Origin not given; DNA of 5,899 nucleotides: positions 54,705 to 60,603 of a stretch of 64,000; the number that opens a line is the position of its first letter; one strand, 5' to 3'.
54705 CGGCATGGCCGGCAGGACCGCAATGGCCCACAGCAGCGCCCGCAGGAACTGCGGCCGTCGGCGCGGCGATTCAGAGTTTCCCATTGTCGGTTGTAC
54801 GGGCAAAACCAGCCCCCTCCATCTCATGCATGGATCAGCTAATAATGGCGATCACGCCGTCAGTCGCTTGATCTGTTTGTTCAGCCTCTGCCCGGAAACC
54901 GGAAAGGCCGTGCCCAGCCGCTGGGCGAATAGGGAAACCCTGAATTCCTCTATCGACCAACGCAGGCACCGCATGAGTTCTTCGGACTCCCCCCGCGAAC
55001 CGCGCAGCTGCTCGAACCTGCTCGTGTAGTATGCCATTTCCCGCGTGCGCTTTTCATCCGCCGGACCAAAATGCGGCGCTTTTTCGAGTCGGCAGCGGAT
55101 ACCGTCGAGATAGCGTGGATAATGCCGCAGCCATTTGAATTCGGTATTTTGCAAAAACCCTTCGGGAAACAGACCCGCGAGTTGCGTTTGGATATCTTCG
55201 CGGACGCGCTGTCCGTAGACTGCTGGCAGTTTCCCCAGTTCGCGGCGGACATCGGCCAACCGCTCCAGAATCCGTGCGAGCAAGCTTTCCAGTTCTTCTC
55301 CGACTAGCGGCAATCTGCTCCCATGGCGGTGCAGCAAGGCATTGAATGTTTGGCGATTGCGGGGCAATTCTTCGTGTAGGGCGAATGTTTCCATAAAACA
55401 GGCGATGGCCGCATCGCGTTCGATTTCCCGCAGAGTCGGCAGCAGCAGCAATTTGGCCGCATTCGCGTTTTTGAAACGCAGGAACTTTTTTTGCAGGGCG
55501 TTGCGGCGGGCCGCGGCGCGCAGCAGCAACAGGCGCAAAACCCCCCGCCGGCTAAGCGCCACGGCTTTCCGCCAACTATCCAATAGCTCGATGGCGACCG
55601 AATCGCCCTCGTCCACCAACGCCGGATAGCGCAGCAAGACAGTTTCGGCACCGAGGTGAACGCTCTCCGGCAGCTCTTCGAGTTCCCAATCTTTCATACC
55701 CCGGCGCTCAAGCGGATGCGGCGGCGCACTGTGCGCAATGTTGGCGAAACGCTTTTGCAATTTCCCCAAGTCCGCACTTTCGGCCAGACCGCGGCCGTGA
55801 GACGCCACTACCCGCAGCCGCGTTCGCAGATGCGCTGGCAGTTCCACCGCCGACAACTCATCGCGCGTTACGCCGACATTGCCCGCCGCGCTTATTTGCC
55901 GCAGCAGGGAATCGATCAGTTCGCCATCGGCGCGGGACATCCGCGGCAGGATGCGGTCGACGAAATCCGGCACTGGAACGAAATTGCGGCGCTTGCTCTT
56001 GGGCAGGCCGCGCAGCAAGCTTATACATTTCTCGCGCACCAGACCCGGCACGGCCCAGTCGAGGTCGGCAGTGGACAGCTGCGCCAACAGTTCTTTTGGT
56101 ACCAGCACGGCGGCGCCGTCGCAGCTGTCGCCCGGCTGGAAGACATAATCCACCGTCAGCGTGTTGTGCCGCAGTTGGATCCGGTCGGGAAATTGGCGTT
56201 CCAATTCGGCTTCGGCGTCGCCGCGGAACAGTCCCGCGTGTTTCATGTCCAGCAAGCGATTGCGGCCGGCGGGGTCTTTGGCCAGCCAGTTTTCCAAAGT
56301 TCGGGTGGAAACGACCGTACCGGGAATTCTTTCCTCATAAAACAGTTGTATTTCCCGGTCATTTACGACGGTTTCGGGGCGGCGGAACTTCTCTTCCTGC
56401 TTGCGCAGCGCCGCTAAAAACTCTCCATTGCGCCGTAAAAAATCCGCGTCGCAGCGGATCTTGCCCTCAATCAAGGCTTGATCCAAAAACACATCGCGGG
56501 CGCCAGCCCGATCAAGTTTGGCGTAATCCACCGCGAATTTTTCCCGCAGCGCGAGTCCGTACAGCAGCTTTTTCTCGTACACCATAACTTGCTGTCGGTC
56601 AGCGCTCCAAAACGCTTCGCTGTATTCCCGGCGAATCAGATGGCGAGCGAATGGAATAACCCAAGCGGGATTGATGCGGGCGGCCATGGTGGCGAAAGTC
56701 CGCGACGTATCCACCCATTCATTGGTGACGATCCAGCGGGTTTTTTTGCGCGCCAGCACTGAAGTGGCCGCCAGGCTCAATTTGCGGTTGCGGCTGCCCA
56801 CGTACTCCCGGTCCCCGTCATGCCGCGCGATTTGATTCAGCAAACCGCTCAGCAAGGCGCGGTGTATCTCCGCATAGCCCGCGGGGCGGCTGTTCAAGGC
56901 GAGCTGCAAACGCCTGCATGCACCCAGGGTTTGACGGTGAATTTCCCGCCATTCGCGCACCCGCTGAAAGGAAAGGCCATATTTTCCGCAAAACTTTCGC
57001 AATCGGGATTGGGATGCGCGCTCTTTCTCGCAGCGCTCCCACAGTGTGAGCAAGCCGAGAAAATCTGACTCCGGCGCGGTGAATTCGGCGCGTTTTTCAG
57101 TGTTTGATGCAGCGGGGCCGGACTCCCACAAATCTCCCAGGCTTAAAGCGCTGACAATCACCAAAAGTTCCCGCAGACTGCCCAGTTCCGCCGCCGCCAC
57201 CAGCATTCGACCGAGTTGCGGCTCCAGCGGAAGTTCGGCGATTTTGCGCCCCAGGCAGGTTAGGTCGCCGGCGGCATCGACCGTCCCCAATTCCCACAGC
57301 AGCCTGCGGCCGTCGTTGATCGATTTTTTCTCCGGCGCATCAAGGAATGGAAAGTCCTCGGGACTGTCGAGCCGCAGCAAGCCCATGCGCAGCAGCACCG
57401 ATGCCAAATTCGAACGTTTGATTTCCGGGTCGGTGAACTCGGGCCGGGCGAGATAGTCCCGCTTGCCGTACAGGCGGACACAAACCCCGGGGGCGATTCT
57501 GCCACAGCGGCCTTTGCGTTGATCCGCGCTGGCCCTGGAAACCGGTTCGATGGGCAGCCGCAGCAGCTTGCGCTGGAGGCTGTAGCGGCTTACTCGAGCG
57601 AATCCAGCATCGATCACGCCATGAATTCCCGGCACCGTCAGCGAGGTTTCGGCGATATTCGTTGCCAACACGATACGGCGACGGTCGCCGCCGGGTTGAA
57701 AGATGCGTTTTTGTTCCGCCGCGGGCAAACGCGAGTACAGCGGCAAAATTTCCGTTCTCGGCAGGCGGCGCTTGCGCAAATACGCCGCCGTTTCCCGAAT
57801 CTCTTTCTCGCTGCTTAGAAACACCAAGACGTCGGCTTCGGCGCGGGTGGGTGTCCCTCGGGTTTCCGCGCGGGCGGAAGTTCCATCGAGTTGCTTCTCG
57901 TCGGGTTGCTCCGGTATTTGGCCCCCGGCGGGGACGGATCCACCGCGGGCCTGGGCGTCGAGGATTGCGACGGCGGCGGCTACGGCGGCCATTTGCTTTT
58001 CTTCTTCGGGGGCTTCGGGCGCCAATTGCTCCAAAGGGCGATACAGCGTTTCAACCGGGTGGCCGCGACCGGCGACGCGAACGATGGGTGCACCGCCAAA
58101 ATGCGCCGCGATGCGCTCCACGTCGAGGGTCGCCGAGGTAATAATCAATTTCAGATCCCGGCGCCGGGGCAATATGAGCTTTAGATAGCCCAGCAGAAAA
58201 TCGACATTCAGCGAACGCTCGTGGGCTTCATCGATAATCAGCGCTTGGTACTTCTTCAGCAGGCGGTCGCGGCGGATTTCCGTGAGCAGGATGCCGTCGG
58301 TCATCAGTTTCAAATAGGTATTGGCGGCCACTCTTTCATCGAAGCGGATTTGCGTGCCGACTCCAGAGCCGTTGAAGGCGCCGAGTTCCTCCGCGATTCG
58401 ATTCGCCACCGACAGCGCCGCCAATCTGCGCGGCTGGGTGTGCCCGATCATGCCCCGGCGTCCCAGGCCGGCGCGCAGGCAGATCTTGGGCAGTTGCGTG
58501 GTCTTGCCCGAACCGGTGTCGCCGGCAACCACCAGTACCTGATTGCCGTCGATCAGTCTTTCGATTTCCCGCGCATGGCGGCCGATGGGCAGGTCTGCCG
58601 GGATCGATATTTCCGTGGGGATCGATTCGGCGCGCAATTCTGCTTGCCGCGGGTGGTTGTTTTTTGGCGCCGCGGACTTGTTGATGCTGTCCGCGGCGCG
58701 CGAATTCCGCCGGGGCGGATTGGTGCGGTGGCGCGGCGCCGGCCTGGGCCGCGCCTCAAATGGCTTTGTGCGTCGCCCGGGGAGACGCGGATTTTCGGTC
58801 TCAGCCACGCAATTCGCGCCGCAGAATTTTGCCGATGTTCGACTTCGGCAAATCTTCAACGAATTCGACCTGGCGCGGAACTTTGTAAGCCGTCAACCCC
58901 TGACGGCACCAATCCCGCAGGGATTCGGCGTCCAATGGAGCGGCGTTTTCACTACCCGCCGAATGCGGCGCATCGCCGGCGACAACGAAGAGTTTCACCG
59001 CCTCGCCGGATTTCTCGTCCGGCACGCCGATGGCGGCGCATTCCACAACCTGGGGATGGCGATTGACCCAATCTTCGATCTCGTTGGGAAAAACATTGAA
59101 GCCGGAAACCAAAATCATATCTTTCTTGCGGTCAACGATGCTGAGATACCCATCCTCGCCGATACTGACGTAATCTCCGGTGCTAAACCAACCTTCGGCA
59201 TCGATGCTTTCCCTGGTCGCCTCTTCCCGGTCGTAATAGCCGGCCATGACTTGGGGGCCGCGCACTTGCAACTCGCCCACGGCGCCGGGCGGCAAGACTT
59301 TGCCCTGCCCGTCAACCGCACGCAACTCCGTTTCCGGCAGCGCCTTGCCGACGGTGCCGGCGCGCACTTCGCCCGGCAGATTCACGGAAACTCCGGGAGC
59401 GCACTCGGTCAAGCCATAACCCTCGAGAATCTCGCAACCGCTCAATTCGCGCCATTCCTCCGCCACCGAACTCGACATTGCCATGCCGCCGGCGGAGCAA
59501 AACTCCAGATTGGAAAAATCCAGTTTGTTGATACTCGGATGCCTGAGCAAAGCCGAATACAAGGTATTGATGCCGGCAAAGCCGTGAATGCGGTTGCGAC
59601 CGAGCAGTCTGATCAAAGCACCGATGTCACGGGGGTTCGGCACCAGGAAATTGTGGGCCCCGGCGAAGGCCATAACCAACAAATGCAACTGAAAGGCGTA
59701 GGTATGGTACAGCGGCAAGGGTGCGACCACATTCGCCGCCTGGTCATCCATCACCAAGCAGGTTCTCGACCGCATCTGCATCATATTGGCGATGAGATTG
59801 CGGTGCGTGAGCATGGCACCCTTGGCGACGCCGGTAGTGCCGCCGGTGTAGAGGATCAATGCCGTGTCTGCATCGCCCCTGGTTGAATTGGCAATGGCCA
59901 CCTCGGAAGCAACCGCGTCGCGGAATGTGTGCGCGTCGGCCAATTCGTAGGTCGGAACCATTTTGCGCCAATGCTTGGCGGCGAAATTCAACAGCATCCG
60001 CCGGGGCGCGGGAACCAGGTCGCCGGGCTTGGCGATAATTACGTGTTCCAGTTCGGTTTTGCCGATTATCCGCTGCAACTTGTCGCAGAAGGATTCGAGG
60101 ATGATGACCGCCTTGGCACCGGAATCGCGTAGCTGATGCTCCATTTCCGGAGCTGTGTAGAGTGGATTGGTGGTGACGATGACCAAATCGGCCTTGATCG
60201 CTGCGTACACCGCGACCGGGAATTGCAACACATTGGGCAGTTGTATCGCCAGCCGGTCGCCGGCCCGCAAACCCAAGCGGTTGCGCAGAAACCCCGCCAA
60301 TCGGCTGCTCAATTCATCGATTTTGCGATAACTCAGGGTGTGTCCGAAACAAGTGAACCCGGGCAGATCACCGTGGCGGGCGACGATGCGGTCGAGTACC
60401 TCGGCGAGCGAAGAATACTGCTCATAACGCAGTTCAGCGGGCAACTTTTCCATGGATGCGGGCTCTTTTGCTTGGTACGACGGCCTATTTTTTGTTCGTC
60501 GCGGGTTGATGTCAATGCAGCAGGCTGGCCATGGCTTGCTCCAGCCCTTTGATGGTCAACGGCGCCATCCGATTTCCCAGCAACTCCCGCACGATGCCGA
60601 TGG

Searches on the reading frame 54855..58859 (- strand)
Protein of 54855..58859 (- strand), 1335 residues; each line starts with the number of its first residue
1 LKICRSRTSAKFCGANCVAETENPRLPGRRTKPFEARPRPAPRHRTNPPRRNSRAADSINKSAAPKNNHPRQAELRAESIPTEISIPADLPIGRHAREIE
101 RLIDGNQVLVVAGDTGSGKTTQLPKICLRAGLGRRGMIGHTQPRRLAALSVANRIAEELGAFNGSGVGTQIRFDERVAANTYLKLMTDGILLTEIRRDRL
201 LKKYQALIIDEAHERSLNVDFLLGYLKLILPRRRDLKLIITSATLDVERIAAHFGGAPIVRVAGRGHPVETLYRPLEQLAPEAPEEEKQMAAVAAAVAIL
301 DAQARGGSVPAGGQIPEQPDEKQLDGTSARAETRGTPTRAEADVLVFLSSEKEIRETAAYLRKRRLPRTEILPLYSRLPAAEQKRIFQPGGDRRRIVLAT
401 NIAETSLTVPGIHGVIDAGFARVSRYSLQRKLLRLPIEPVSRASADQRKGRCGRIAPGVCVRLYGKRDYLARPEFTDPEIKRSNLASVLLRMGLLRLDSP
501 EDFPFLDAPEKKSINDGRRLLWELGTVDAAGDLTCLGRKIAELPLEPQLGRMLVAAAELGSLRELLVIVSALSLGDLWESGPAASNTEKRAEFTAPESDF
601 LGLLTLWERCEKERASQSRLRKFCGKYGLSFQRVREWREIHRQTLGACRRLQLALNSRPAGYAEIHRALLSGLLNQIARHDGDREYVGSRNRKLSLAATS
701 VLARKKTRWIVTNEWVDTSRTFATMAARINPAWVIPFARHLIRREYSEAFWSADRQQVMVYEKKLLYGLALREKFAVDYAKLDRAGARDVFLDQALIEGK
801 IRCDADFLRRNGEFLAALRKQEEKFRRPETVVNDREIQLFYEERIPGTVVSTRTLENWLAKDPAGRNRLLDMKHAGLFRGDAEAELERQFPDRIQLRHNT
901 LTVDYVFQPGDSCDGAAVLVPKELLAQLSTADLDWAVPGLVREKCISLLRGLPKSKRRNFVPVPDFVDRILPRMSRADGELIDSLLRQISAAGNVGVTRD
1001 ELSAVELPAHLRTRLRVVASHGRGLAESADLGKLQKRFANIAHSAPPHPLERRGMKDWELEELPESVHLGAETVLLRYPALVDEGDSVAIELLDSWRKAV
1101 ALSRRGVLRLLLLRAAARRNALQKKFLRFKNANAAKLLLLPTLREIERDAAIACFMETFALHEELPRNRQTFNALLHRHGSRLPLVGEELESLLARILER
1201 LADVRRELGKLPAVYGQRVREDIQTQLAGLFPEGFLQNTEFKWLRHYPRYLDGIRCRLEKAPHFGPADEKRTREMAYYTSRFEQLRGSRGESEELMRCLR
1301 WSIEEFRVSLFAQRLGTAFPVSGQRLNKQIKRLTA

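Call 65: search_protein_families(library=pfam, proteins=[window:54855-58859:-], max_evalue=0.00001)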
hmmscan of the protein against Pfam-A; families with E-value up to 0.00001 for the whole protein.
window:54855-58859:- (1335 aa): 5 families
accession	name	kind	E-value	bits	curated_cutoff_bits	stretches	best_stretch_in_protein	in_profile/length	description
PF11898.13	DUF3418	-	3.3e-150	502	25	1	755-1331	2-581/582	Domain of unknown function (DUF3418)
PF07717.22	OB_NTP_bind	-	8.8e-14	51.9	29.5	1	665-740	1-82/83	Oligonucleotide/oligosaccharide-binding (OB)-fold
PF00271.37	Helicase_C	-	3.1e-11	43.9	23.5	1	342-455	16-109/110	Helicase conserved C-terminal domain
PF00270.35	DEAD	-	7.8e-07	29.4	26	1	98-248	7-162/167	DEAD/DEAH box helicase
PF21010.2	HA2_C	-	1.4e-06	29.2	21.3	1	546-601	1-75/77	Helicase associated domain (HA2), ratchet-like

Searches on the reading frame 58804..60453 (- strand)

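Call 65: search_protein_families(library=pfam, proteins=[window:58804-60453:-], max_evalue=0.00001)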
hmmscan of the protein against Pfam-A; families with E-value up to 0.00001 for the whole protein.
window:58804-60453:- (550 aa): 2 families
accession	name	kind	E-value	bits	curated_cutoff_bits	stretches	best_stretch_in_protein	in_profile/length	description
PF00501.34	AMP-binding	-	2.6e-85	287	29.9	1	21-407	2-384/384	AMP-binding enzyme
PF13193.12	AMP-binding_C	-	2.5e-20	73.6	24.5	1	458-542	1-76/76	AMP-binding enzyme C-terminal domain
